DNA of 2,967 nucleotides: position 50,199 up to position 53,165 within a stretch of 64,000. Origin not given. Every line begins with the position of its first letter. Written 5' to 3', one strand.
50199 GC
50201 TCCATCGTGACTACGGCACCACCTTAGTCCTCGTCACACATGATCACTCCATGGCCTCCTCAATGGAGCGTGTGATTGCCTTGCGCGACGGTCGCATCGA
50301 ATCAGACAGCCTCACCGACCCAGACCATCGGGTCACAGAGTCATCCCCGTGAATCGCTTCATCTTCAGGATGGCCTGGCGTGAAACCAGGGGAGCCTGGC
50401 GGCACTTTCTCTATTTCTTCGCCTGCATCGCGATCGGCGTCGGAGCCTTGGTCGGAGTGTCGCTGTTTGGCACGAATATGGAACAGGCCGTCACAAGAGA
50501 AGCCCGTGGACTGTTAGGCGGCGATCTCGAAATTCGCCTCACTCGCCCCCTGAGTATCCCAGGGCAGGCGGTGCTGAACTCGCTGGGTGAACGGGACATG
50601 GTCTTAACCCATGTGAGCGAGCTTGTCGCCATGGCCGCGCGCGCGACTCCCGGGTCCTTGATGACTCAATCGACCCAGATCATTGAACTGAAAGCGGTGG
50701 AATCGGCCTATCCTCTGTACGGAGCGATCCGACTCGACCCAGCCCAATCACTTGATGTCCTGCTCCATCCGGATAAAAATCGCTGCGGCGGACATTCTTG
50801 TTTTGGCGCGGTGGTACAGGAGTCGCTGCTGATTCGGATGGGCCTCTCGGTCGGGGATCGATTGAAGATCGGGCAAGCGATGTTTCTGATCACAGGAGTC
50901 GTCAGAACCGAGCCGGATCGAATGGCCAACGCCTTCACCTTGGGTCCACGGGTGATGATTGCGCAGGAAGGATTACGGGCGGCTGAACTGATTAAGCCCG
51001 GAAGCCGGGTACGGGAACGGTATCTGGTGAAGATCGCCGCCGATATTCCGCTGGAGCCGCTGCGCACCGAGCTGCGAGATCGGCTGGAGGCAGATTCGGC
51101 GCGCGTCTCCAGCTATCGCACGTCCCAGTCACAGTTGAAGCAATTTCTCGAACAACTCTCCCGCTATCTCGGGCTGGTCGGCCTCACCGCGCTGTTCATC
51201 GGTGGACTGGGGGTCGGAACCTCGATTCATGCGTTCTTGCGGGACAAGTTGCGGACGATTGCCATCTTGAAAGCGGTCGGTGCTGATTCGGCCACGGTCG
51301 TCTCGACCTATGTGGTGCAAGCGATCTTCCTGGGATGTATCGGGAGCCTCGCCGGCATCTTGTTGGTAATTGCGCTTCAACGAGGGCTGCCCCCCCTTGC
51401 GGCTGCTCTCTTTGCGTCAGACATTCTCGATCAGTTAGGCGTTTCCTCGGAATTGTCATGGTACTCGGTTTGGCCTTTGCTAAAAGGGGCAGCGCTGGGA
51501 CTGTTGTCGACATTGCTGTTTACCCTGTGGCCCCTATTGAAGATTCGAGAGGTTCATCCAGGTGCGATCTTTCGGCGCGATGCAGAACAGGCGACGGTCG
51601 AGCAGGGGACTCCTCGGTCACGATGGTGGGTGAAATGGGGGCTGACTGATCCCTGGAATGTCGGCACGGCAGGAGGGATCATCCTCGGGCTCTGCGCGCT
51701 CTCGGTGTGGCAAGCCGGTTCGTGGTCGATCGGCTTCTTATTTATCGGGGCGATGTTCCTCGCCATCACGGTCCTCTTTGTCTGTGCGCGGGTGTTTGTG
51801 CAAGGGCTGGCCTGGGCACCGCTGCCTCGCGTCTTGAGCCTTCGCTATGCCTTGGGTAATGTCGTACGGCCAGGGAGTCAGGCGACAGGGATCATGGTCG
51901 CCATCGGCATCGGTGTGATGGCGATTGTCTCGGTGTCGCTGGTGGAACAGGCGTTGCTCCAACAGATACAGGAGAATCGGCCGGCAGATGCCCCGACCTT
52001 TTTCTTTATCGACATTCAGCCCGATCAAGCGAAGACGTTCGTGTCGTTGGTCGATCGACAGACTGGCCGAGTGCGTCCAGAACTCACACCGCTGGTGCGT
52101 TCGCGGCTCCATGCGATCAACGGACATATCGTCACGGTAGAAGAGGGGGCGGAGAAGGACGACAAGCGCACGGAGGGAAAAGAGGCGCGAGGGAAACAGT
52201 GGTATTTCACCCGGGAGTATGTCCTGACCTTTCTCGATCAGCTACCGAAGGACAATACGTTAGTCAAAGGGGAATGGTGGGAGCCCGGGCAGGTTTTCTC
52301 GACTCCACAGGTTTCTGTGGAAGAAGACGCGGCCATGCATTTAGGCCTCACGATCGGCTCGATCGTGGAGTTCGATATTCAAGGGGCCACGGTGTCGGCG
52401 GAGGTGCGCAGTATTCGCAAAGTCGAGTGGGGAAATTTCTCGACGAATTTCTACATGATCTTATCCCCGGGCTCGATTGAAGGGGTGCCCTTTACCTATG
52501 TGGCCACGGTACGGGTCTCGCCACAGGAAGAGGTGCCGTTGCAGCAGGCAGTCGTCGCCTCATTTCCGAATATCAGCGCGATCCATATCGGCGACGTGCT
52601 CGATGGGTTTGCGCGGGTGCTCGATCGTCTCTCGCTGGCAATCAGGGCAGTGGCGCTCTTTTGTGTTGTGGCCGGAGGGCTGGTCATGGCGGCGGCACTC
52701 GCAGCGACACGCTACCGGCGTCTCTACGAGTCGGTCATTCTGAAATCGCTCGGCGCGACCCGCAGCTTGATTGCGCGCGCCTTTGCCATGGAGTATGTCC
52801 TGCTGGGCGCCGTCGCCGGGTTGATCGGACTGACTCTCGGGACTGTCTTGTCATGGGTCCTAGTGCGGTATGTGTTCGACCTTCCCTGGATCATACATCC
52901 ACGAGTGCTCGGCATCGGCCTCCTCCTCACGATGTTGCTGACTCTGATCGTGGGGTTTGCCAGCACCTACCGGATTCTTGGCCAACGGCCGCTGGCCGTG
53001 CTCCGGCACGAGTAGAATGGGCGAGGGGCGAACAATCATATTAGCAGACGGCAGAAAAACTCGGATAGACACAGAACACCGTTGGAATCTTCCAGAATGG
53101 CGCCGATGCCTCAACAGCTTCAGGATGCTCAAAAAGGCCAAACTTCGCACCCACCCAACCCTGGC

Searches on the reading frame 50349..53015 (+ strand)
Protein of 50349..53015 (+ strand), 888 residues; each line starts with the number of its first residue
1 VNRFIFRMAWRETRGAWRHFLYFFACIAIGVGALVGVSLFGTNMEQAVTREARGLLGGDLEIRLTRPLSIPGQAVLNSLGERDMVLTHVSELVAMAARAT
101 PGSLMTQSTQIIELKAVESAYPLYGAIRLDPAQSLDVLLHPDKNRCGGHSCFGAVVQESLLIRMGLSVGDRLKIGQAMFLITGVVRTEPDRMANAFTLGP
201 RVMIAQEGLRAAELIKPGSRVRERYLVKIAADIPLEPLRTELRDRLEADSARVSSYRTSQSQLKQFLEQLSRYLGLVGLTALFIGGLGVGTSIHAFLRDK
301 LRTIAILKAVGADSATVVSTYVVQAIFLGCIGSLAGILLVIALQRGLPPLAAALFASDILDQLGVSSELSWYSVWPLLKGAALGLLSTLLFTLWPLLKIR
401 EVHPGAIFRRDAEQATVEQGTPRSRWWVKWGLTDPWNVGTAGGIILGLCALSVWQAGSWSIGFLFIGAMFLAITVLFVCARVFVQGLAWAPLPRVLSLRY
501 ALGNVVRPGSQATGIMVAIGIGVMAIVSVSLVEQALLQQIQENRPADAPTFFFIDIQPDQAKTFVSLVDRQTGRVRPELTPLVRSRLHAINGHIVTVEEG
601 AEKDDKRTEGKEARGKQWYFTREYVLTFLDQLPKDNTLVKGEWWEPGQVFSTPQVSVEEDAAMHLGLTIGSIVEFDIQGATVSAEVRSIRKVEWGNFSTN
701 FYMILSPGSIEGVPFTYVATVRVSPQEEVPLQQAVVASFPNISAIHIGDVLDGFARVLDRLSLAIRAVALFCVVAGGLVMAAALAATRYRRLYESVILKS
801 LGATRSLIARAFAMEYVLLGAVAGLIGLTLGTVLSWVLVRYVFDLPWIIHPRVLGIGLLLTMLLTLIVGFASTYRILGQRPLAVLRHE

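Call 87: search_protein_families(library=pfam, proteins=[window:50349-53015:+], max_evalue=0.000001)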
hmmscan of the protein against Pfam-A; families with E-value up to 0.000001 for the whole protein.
window:50349-53015:+ (888 aa): 2 families
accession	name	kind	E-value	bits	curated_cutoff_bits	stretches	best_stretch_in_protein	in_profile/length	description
PF02687.27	FtsX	-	2e-24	86.4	25.5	2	767-879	2-118/120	FtsX-like permease C-terminal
PF12704.14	MacB_PCD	-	3.7e-13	50.7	27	1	26-243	7-205/207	MacB-like periplasmic core domain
